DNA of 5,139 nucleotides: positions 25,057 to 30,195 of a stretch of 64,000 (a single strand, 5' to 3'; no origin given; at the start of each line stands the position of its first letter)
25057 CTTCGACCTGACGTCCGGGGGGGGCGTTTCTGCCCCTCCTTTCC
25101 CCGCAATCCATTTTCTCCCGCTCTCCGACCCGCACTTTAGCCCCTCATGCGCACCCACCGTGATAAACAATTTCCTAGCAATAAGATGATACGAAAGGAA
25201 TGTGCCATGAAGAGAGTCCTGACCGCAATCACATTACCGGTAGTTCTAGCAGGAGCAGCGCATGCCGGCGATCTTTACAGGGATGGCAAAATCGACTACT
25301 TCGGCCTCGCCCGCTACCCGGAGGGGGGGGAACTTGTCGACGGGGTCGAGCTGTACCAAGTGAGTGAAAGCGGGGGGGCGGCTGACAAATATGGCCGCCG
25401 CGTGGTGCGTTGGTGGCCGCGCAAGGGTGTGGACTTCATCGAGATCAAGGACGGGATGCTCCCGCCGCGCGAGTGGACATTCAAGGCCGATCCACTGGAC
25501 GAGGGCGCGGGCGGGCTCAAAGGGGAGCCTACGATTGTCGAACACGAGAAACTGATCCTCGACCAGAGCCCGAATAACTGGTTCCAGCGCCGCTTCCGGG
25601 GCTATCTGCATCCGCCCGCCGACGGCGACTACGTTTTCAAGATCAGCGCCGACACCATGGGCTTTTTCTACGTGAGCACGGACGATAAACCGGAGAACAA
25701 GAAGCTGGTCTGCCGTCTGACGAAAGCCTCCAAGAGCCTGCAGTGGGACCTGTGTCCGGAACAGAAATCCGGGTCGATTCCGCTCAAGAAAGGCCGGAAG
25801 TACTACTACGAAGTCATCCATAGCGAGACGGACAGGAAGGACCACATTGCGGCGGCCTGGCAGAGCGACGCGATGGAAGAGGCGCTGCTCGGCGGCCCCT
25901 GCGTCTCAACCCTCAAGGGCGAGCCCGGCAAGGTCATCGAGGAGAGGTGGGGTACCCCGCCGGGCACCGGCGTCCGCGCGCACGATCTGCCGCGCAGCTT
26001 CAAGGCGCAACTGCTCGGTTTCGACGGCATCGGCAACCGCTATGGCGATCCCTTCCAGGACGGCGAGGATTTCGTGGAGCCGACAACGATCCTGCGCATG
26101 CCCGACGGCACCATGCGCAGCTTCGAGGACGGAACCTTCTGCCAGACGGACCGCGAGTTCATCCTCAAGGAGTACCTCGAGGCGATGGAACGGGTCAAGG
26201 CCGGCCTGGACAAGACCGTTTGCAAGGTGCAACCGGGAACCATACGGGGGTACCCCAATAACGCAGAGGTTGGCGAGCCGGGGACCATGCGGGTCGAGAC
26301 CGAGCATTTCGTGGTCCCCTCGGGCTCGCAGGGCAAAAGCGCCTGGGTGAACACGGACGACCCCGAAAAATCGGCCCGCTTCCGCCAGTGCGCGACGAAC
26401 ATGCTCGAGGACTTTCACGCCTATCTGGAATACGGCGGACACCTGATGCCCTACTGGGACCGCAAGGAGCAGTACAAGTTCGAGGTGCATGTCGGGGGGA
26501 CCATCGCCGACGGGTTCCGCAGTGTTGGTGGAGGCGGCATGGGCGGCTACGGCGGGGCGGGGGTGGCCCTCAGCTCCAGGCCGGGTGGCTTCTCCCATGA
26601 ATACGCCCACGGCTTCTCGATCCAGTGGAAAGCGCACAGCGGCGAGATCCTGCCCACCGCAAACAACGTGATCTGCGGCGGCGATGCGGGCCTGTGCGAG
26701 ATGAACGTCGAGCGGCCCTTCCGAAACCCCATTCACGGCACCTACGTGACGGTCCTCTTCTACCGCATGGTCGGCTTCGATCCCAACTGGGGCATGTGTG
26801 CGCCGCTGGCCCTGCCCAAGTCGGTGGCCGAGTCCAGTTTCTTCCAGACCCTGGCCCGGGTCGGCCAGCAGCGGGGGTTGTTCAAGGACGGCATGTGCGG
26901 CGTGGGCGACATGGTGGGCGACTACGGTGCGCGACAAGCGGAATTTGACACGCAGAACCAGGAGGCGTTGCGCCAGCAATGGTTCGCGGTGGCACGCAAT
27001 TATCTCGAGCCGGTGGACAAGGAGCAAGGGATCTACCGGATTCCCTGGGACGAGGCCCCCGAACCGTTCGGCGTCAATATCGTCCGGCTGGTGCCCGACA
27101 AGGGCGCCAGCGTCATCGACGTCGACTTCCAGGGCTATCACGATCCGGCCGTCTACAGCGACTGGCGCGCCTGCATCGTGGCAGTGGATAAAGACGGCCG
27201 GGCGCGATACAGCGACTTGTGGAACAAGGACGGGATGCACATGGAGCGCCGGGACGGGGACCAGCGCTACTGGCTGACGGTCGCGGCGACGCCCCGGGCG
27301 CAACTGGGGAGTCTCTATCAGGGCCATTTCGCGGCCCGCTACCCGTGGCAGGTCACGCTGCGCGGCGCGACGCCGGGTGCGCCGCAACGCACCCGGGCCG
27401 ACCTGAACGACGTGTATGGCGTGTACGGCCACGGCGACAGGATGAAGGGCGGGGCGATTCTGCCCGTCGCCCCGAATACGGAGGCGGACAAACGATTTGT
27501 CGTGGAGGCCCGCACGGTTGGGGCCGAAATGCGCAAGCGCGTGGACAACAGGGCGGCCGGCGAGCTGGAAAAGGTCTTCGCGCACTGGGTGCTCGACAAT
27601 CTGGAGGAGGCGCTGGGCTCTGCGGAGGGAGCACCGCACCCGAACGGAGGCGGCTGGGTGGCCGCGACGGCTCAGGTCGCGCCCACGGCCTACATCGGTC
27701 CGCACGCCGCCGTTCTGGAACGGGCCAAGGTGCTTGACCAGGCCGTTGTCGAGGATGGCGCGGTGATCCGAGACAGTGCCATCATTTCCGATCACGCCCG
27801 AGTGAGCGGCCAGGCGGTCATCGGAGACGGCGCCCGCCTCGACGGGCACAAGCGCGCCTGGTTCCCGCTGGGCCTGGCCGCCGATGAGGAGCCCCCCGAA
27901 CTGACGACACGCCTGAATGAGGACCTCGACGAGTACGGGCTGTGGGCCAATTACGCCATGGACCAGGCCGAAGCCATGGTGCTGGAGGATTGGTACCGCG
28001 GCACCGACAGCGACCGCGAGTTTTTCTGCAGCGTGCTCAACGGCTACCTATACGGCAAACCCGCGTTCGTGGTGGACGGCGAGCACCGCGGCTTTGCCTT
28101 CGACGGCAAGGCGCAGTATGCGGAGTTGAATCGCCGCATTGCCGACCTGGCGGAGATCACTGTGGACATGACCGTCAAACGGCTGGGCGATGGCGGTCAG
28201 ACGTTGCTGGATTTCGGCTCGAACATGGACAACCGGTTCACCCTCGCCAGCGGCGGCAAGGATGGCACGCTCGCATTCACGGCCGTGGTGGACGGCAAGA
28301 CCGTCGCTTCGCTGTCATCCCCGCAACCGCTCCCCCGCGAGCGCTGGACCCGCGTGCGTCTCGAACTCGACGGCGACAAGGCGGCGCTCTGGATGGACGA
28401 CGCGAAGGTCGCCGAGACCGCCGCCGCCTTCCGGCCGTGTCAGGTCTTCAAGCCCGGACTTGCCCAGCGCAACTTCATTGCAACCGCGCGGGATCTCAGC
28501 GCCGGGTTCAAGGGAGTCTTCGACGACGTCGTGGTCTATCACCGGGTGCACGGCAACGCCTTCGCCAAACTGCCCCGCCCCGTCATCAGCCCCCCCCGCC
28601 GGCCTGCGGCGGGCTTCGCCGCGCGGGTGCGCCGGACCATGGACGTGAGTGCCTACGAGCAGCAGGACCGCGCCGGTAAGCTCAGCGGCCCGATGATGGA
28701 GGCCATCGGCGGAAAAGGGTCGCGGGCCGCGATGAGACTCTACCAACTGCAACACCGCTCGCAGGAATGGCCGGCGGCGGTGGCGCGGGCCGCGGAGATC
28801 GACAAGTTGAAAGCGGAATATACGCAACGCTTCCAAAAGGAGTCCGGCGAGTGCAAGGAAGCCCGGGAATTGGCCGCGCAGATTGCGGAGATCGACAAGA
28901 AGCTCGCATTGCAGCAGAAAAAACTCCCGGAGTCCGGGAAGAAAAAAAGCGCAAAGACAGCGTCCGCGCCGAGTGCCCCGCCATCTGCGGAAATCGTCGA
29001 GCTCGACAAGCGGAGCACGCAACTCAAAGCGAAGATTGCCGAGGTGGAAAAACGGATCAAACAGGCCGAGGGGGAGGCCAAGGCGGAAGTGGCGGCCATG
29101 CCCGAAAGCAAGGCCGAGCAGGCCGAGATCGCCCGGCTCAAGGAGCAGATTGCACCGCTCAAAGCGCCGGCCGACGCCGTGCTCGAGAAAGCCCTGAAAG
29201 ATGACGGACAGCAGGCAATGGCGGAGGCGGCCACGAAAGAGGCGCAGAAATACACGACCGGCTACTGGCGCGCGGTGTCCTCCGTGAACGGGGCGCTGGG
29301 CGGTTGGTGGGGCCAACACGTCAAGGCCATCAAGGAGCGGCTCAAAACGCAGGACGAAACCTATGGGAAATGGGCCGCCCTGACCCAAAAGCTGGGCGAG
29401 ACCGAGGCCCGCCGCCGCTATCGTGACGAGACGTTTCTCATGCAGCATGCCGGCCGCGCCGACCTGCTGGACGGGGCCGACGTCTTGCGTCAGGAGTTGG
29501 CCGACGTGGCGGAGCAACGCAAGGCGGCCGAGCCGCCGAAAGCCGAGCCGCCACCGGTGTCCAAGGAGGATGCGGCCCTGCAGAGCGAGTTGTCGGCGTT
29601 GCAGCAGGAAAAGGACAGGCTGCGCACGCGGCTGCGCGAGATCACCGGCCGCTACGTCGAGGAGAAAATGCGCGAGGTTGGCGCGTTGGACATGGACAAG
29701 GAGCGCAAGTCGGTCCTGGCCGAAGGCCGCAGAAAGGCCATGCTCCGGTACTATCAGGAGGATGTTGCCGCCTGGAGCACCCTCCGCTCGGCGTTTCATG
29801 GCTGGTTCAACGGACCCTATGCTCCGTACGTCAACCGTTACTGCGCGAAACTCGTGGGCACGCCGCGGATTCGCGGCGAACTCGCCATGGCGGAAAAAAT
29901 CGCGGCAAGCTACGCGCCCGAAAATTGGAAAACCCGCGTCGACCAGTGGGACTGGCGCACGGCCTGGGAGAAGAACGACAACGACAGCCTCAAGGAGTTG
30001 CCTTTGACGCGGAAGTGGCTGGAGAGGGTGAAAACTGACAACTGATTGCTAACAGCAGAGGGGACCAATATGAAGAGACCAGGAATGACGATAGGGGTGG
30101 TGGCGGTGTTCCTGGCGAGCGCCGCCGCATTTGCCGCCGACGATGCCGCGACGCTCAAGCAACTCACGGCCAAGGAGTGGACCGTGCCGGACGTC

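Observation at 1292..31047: Repeated secreted two-gene cassette: giant HEXXH peptidase-like protein plus non-catalytic FGE/C-lectin-fold partner (best candidate for an undescribed system)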

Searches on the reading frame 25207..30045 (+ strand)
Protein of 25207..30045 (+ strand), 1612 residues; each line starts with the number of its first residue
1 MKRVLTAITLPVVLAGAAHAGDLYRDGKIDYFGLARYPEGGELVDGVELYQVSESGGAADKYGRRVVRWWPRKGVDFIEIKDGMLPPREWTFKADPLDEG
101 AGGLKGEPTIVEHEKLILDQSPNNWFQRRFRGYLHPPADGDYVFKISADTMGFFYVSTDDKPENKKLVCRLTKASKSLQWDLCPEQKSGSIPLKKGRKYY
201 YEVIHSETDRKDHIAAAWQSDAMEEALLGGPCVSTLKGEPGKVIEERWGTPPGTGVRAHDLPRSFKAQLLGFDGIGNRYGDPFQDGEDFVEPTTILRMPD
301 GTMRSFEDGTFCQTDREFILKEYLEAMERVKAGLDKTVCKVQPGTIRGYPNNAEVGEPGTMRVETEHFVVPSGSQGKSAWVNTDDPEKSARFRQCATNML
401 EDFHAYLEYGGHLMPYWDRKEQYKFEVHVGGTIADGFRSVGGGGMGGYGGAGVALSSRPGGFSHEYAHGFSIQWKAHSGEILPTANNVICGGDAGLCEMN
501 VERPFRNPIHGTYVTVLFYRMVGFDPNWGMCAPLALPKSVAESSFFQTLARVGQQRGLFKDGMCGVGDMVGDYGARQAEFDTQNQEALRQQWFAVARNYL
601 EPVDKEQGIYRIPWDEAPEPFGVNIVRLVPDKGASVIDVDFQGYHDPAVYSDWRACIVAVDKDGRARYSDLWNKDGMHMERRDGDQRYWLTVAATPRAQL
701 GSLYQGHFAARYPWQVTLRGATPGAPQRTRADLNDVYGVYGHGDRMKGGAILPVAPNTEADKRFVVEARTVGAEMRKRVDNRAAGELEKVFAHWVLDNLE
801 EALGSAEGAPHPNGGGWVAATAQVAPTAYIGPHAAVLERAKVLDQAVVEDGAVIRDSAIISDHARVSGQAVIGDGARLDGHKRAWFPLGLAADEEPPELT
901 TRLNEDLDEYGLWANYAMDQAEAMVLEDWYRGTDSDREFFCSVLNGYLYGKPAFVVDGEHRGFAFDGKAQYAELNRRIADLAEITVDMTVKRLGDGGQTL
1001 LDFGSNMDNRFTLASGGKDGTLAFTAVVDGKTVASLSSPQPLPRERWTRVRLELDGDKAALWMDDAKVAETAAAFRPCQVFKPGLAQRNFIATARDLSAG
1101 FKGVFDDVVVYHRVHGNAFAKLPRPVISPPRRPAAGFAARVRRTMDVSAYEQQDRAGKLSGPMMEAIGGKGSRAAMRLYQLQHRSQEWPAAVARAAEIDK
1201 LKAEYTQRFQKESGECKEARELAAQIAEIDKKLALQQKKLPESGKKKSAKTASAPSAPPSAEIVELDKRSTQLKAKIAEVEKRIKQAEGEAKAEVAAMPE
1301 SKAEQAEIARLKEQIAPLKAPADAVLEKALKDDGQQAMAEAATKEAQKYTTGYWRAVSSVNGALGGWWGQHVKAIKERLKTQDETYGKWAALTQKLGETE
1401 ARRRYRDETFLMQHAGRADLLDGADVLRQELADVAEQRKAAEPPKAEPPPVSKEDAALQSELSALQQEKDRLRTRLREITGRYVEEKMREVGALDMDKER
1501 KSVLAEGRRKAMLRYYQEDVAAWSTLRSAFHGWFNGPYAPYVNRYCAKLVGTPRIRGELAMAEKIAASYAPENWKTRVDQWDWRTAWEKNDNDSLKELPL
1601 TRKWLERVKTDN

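Call 4: search_protein_families(library=pfam, proteins=[window:25207-30045:+], max_evalue=0.01)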
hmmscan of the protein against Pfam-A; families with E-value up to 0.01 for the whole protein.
window:25207-30045:+ (1612 aa): 4 families
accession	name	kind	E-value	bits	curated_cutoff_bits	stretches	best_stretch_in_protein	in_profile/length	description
PF19527.4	DUF6055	-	6.7e-21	75.2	27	1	568-723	252-415/417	Family of unknown function (DUF6055)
PF13385.13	Laminin_G_3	-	1.4e-07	32.2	27.6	1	966-1114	1-144/151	Concanavalin A-like lectin/glucanases superfamily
PF07691.17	PA14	-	8.6e-07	29.3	24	1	119-221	39-136/147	PA14 domain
PF00132.30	Hexapep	-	0.0058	16.7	27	0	851-877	1-27/36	Bacterial transferase hexapeptide (six repeats)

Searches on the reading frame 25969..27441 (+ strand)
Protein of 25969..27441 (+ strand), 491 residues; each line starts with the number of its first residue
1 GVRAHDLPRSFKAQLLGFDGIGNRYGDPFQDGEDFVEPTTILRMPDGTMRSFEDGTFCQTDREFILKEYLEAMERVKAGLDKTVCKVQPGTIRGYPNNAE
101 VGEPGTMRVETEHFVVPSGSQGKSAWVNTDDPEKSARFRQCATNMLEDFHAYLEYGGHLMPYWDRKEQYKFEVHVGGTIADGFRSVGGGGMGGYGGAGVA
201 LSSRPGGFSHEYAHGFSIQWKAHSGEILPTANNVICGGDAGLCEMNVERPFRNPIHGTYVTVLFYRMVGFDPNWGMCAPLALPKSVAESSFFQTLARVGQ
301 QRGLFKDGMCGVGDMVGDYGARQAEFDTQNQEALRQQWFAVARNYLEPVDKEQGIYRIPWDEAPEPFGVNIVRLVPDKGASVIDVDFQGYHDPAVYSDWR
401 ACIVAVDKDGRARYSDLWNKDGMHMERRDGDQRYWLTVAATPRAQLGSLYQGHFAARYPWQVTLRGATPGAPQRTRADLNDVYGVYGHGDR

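Call 43: search_solved_structures(query=A4, max_evalue=10, show_alignments=3)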
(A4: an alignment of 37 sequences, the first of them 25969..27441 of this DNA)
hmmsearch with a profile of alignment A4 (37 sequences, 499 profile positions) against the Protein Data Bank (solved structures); distinct sequences matched with E-value up to 10: 2.
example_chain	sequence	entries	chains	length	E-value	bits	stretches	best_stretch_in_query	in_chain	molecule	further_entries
9xzy_H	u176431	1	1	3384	0.78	11.6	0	421-475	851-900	GATOR1 complex protein DEPDC5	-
9iho_n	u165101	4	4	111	1.7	10.5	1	53-111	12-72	NADH dehydrogenase [ubiquinone] 1 beta subcomplex subunit 9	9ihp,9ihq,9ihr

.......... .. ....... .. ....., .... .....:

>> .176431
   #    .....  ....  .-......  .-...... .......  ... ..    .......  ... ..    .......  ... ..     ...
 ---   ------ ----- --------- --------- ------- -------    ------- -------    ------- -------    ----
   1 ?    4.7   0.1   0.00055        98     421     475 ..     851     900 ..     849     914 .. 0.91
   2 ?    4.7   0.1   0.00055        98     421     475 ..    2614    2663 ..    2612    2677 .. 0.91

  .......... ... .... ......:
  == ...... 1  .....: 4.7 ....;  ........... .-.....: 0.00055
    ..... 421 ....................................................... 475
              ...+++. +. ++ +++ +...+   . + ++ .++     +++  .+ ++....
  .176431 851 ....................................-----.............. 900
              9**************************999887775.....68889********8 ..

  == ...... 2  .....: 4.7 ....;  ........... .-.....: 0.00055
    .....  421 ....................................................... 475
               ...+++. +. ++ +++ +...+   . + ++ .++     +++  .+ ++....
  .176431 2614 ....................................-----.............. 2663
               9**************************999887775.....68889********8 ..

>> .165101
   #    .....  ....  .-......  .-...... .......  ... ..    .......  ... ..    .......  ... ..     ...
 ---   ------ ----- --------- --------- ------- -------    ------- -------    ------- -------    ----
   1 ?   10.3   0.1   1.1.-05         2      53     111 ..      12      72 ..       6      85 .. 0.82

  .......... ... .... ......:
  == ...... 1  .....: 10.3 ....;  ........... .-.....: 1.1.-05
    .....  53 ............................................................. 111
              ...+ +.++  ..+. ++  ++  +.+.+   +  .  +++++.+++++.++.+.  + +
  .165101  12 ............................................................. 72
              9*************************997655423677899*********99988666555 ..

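Call 44: search_protein_families(library=pfam, alignment_id=A4, max_evalue=1)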
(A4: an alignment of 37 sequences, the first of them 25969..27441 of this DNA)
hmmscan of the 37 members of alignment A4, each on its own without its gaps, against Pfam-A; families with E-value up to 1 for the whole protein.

A. member 1, window:25969-27441:+ (491 aa): 1 family
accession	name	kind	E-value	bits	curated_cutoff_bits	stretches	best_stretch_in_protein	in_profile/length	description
PF19527.4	DUF6055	-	4.6e-22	79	27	1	314-469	252-415/417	Family of unknown function (DUF6055)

B. families by the number of members that match (of 37 scanned): 6 families
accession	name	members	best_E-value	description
PF19527.4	DUF6055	37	8.6e-27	Family of unknown function (DUF6055)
PF10462.15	Peptidase_M66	4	0.023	Peptidase M66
PF02383.23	Syja_N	1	0.057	SacI homology domain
PF24298.1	DUF7482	1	0.11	Domain of unknown function (DUF7482)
PF01693.22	Cauli_VI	1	0.11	Ribonuclease H1 N-terminal domain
PF16025.10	CaM_bind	1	0.25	Calcium-dependent calmodulin binding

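Call 95: search_protein_representatives(protein=window:25969-27441:+)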
Query: 491 residues. Proteins with E-value up to 0.001 (for the whole library): 314; up to 1e-10: 110; up to 1e-30: 47. The best 150 are listed.
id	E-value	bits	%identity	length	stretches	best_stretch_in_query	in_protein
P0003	7.8e-220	747.4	68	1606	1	2-487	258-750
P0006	2.6e-188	643.4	62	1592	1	1-487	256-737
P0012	4.4e-173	593.1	58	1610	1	3-488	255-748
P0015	5.6e-159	546.6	53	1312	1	6-486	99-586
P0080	1.3e-146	505.8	58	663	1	4-391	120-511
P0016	1.3e-138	479.4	51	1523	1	4-482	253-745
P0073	3.1e-131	455.0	49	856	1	7-483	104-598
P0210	7.5e-129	447.2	47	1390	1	8-481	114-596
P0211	2.9e-124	432.1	50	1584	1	7-488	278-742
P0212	7.9e-124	430.6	48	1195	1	3-487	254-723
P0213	3.3e-121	422.0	47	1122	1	7-485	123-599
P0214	3.5e-109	382.3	45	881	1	9-477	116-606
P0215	6.0e-102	358.4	43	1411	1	9-478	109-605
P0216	3.1e-98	346.2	41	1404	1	9-488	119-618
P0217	1.3e-96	340.8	42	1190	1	3-479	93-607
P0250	8.5e-27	110.4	34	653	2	289-471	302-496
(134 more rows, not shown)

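Call 96: find_encoding_contigs(protein=P0250, flank=5000, max_places=2)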
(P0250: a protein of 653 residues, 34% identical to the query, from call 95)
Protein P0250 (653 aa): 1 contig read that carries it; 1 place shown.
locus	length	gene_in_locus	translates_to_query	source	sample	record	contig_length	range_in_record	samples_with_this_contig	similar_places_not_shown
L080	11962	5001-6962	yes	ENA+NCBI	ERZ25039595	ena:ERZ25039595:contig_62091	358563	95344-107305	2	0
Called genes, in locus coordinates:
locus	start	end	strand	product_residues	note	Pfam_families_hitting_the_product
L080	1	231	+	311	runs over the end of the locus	PF13145:Rotamase_2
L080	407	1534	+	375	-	PF01503:PRA-PH (faint), PF03819:MazG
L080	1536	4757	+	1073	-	PF00754:F5_F8_type_C, PF01229:Glyco_hydro_39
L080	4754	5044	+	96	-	-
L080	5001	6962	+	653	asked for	PF19527:DUF6055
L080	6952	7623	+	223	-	PF13385:Laminin_G_3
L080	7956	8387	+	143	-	PF07719:TPR_2 (faint)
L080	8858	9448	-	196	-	-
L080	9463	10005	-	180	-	-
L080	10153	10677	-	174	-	-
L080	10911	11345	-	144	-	-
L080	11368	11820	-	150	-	PF08327:AHSA1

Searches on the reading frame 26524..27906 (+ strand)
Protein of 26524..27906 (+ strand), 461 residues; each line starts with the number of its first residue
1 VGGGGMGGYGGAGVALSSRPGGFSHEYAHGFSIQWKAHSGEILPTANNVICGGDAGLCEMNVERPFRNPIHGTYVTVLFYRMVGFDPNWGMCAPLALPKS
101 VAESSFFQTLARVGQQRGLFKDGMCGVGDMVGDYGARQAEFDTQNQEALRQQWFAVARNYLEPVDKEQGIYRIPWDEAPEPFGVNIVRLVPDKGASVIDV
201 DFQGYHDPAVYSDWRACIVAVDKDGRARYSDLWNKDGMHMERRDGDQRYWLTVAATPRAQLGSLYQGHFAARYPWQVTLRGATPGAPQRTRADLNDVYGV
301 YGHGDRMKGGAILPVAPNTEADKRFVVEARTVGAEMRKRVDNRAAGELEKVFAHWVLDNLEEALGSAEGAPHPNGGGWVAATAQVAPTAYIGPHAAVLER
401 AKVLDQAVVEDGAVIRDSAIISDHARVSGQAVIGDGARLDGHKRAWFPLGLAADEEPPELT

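Call 64: search_dna_similar(query=window:26524-27906:+, collection=plasmids, mode=protein, max_evalue=0.001, max_rows=15)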
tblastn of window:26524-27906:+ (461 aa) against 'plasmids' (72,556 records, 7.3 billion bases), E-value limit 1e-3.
Records with a match: 6; places in all: 6; records where one place covers at least 80% of the query: 0.
Best place of each record, by identity: <60% 6.
By first word of the organism name: Clostridium 4; Novosphingobium 1; Hymenobacter 1.
By predicted mobility (MOB-suite, as given by PLSDB): non-mobilizable 6.
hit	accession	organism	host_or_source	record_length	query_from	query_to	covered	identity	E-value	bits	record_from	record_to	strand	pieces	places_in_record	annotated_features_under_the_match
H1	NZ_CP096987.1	Clostridium felsineum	whole organism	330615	136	444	67%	28.2%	3e-16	89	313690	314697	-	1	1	DUF6055 domain-containing protein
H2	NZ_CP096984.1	Clostridium felsineum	whole organism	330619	136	444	67%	28.2%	3e-16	89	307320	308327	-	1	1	DUF6055 domain-containing protein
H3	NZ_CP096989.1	Clostridium felsineum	whole organism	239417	136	444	67%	27.9%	9e-16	88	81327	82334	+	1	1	DUF6055 domain-containing protein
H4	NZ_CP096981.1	Clostridium felsineum DSM 794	whole organism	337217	136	444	67%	27.6%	6e-16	88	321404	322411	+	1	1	DUF6055 domain-containing protein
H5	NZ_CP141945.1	Novosphingobium sp. RL4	Rheum palmatum L.,Single ...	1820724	161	284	27%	33.6%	6e-9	66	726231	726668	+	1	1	none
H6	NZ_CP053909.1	Hymenobacter sp. BRD128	cell culture,soil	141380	354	444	20%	41.7%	1e-9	69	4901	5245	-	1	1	hypothetical protein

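Call 65: get_annotated_region(hit=H1, flank=3000)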
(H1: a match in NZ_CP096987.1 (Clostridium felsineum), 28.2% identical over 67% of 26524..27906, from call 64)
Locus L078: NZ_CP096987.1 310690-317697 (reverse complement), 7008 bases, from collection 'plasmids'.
description: Clostridium felsineum strain DSM 6424 plasmid p330, complete sequence
organism: Clostridium felsineum (NCBI taxid 36839)
taxonomy: Bacteria; Bacillota; Clostridia; Eubacteriales; Clostridiaceae; Clostridium; Clostridium felsineum
host: -; source: whole organism; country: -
typing (MOB-suite, as given by PLSDB): non-mobilizable; replicon rep_cluster_994
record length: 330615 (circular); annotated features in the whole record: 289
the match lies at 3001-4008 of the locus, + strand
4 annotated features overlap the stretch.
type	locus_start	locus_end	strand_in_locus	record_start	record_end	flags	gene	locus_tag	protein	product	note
CDS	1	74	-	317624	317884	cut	-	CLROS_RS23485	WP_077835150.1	hypothetical protein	-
CDS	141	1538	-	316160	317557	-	-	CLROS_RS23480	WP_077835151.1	Na+/H+ antiporter NhaC family protein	-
CDS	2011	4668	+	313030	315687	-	-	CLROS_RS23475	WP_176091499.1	DUF6055 domain-containing protein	-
CDS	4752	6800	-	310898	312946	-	-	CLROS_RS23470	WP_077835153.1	cellulose binding domain-containing protein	GO:0005975 - carbohydrate metabolic process [Evidence IEA]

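Call 66: get_annotated_region(hit=H5, flank=3000)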
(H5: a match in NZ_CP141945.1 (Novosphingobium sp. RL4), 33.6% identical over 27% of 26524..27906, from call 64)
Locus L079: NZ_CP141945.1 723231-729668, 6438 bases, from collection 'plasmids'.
description: Novosphingobium sp. RL4 plasmid unnamed, complete sequence
organism: Novosphingobium sp. RL4 (NCBI taxid 3109595)
taxonomy: Bacteria; Pseudomonadota; Alphaproteobacteria; Sphingomonadales; Sphingomonadaceae; Novosphingobium; Novosphingobium sp. RL4
host: -; source: Rheum palmatum L.,Single bacteria,rhizosphere soil; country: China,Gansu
typing (MOB-suite, as given by PLSDB): non-mobilizable; replicon rep_cluster_545
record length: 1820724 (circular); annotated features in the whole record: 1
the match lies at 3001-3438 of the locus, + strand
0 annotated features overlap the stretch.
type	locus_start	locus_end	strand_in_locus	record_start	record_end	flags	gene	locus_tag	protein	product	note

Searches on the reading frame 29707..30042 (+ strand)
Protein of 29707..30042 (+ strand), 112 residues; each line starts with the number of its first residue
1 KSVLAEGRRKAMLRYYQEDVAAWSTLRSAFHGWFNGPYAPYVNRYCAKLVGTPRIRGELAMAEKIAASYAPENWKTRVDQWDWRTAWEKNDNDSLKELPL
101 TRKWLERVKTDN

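Call 84: find_homologous_proteins(query=window:29707-30042:+, max_evalue=0.001)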
Query window:29707-30042:+: 1 candidates shared short words with the query, none scored E <= 0.001.
